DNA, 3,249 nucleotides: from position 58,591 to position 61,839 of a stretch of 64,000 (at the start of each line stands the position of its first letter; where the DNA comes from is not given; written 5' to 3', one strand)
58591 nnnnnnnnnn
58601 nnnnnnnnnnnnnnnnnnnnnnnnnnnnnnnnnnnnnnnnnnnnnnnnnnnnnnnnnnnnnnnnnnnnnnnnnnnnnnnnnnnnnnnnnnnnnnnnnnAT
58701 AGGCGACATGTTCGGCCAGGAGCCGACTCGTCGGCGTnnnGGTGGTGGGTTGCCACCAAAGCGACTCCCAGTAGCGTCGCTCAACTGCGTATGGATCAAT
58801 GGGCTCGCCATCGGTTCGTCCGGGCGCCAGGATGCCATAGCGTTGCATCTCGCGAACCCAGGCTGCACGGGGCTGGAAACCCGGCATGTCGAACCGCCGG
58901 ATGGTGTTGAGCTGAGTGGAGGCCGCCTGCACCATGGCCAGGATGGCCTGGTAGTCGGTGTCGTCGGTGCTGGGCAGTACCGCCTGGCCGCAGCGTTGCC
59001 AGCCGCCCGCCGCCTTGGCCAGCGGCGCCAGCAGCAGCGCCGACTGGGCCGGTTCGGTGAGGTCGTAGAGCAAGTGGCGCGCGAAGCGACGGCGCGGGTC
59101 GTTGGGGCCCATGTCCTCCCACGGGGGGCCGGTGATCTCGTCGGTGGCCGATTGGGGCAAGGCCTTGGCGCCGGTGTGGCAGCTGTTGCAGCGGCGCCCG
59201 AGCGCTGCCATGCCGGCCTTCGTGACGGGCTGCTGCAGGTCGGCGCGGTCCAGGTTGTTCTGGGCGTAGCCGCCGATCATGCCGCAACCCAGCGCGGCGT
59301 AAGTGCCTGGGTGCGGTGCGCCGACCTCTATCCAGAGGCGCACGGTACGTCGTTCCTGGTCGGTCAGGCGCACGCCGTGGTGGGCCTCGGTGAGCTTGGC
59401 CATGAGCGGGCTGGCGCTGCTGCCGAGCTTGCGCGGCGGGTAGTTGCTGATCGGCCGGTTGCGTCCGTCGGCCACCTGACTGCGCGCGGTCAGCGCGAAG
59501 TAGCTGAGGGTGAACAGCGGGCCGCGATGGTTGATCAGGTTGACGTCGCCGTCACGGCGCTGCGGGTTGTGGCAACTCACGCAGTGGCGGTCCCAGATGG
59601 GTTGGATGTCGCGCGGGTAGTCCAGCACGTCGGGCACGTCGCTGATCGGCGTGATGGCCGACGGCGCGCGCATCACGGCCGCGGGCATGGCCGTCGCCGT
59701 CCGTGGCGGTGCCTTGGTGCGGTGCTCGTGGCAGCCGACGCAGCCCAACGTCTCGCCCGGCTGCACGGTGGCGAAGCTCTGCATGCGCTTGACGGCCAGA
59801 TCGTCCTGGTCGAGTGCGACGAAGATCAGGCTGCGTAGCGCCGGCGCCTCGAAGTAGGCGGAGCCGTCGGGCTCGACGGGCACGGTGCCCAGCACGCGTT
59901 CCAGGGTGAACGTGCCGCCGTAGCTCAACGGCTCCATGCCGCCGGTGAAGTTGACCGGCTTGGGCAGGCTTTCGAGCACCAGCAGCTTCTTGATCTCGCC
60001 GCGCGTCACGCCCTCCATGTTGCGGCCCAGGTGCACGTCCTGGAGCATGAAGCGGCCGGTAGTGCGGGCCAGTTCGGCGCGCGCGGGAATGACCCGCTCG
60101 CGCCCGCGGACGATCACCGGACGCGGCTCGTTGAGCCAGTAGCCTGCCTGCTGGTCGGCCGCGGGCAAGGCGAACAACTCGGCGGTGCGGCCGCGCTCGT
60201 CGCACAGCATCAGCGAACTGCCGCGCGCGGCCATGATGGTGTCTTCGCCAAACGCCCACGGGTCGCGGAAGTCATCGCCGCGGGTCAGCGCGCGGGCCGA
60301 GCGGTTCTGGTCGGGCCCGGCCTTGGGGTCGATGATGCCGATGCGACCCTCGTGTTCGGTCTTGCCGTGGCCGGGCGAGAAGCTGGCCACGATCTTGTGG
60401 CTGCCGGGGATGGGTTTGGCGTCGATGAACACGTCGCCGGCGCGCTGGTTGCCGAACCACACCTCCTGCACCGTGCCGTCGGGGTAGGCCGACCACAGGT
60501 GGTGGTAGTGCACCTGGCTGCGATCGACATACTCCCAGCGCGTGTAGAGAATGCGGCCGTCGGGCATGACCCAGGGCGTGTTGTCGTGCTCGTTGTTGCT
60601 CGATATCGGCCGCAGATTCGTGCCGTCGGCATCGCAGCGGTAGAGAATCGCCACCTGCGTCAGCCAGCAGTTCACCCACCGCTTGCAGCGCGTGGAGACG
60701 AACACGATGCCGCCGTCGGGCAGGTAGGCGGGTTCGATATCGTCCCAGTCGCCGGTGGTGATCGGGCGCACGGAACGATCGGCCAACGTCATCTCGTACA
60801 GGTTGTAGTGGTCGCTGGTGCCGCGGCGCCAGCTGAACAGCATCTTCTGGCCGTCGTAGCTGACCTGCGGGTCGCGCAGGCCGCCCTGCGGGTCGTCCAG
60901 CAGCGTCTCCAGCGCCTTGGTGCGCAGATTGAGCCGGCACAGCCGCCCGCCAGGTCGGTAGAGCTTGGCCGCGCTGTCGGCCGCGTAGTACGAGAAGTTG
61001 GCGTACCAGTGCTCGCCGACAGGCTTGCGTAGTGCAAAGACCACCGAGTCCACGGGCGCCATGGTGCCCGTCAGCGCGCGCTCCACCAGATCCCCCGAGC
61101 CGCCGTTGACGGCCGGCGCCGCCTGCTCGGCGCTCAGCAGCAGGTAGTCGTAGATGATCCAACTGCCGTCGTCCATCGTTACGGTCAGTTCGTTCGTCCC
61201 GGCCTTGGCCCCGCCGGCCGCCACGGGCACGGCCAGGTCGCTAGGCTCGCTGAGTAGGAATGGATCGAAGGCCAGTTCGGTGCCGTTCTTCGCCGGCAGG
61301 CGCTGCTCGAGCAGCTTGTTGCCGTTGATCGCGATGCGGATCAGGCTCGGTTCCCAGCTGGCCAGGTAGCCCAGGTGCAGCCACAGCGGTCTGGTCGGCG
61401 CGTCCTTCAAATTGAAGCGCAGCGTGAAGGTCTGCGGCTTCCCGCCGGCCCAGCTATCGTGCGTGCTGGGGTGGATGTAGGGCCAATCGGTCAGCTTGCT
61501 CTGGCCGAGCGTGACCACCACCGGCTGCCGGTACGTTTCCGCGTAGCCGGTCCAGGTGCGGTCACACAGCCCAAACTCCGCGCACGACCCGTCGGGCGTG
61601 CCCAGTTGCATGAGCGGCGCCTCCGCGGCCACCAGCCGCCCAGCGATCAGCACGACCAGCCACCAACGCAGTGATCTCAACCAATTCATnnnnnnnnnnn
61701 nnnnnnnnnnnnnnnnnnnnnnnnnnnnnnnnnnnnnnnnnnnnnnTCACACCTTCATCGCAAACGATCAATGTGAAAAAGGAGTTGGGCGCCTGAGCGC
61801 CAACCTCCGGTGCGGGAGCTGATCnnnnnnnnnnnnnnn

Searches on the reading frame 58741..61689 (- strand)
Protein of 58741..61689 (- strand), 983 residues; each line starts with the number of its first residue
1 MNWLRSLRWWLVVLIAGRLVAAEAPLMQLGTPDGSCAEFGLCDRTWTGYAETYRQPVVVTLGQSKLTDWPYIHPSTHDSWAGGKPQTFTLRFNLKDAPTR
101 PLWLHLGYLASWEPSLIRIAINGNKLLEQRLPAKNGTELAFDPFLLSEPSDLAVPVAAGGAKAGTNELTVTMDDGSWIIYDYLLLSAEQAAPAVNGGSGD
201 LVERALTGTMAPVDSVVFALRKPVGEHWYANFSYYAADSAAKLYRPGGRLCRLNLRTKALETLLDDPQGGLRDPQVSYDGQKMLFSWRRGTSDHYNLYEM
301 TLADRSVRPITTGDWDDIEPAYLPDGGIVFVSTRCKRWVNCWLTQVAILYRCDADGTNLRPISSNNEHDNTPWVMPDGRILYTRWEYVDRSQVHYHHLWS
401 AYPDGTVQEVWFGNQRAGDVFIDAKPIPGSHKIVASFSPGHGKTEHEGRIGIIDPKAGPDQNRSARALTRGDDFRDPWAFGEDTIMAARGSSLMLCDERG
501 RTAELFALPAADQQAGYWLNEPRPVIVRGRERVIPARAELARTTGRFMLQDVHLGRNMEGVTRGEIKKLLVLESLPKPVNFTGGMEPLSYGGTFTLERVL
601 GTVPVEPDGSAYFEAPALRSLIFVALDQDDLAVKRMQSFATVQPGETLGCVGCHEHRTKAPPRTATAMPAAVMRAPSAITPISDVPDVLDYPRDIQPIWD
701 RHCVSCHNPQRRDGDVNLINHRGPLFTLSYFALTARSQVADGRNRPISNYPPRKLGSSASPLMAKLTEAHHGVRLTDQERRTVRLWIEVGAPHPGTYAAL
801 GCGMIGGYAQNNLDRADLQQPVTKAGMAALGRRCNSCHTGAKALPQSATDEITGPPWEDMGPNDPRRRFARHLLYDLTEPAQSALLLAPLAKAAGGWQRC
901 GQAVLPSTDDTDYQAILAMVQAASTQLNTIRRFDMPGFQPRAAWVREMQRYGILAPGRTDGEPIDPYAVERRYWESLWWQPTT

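Call 7: search_protein_families(library=pfam, proteins=[window:58741-61689:-], max_evalue=1)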
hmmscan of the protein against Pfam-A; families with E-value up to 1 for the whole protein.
window:58741-61689:- (983 aa): 11 families
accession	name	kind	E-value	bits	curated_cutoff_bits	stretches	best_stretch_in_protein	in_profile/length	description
PF18582.6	HZS_alpha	-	2.1e-19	70.3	26.6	1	564-655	1-98/98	Hydrazine synthase alpha subunit middle domain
PF14683.12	CBM-like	-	6.8e-09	36.3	27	1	26-184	2-159/160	Polysaccharide lyase family 4, domain III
PF13442.11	Cytochrome_CBB3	-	8.5e-05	23.2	27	0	693-713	4-20/68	Cytochrome C oxidase, cbb3-type, subunit III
PF07676.18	PD40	-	0.00022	21.5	20.9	0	308-334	2-29/38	WD40-like Beta Propeller Repeat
PF14522.11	Cytochrome_C7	-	0.00043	20.5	24.8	1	646-711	12-52/67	Cytochrome c7 and related cytochrome c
PF14376.11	Haem_bd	-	0.013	15.9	27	0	820-847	28-55/133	Haem-binding domain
PF09699.15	Paired_CXXCH_1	-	0.021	14.9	20.6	0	697-713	3-19/41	Doubled CXXCH motif (Paired_CXXCH_1)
PF00034.26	Cytochrom_C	-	0.038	15.7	21.3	0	698-717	7-26/90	Cytochrome c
PF22113.1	Mtrc-MtrF_II-IV_dom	-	0.13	12.2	30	0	702-713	30-41/176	Outer membrane cytochrome MtrC/MtrF-like, domains II/IV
PF22297.1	PccH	-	0.3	11.6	24.4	1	691-711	2-22/133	PccH Cytochrome c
PF02085.21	Cytochrom_CIII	-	0.34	11.7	22.9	0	646-663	74-91/101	Class III cytochrome C family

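Call 8: search_protein_families(library=ncbifam, proteins=[window:58741-61689:-], max_evalue=1)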
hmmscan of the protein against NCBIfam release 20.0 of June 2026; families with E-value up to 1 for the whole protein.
window:58741-61689:- (983 aa): 5 families
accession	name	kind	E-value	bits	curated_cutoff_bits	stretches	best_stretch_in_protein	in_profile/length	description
NF052339.1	hydrazine_alpha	equivalog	1.1e-12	46.7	800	3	246-329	81-163/804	hydrazine synthase subunit alpha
TIGR02800.1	propeller_TolB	equivalog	1.2e-08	34.4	343.15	1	253-382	220-338/418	Tol-Pal system beta propeller repeat protein TolB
TIGR01905.1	paired_CXXCH_1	subfamily_domain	0.027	14.4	25.2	0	697-709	3-15/41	doubled CXXCH domain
NF007717.0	PRK10410.2-1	equivalog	0.038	14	241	1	701-762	61-121/141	nitrous oxide-stimulated promoter family protein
NF033196.2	c_type_nonphoto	exception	0.45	10.7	70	0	822-843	18-39/98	c-type cytochrome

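Call 10: search_solved_structures(query=window:58741-61689:-, max_evalue=1, show_alignments=1)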
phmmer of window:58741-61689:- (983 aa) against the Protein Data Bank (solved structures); distinct sequences matched with E-value up to 1: 19.
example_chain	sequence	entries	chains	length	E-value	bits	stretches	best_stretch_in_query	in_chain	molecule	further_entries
5c2v_A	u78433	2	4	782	0.00017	23.2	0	685-723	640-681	HYDRAZINE SYNTHASE ALPHA SUBUNIT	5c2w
1crz_A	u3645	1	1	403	0.011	17.1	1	273-335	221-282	TOLB PROTEIN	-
2w8b_B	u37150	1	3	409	0.012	17.1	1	274-334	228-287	PROTEIN TOLB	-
2hqs_A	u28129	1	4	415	0.012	17.1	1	274-335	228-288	Protein tolB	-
2w8b_A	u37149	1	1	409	0.012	17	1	273-334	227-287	PROTEIN TOLB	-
4jml_A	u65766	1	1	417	0.012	17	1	273-335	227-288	Protein TolB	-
3iax_A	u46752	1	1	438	0.013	16.9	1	273-335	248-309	Protein tolB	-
1c5k_A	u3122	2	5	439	0.013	16.9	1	273-335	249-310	PROTEIN (TOLB PROTEIN) | PROTEIN TOLB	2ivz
7nst_E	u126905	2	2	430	0.014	16.9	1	274-334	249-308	Tol-Pal system protein TolB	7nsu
7mx5_A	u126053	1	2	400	0.017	16.5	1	268-333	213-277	Tol-Pal system protein TolB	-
6pnv_A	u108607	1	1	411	0.023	16.1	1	273-334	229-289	Tol-Pal system protein TolB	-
8wt1_A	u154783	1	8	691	0.063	14.6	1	271-343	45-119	S9 family peptidase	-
4r40_A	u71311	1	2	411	0.18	13.2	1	273-327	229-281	Protein TolB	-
4pwz_A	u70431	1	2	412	0.18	13.2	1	273-327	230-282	Protein TolB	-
3inn_A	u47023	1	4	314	0.41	12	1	581-690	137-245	Pantothenate synthetase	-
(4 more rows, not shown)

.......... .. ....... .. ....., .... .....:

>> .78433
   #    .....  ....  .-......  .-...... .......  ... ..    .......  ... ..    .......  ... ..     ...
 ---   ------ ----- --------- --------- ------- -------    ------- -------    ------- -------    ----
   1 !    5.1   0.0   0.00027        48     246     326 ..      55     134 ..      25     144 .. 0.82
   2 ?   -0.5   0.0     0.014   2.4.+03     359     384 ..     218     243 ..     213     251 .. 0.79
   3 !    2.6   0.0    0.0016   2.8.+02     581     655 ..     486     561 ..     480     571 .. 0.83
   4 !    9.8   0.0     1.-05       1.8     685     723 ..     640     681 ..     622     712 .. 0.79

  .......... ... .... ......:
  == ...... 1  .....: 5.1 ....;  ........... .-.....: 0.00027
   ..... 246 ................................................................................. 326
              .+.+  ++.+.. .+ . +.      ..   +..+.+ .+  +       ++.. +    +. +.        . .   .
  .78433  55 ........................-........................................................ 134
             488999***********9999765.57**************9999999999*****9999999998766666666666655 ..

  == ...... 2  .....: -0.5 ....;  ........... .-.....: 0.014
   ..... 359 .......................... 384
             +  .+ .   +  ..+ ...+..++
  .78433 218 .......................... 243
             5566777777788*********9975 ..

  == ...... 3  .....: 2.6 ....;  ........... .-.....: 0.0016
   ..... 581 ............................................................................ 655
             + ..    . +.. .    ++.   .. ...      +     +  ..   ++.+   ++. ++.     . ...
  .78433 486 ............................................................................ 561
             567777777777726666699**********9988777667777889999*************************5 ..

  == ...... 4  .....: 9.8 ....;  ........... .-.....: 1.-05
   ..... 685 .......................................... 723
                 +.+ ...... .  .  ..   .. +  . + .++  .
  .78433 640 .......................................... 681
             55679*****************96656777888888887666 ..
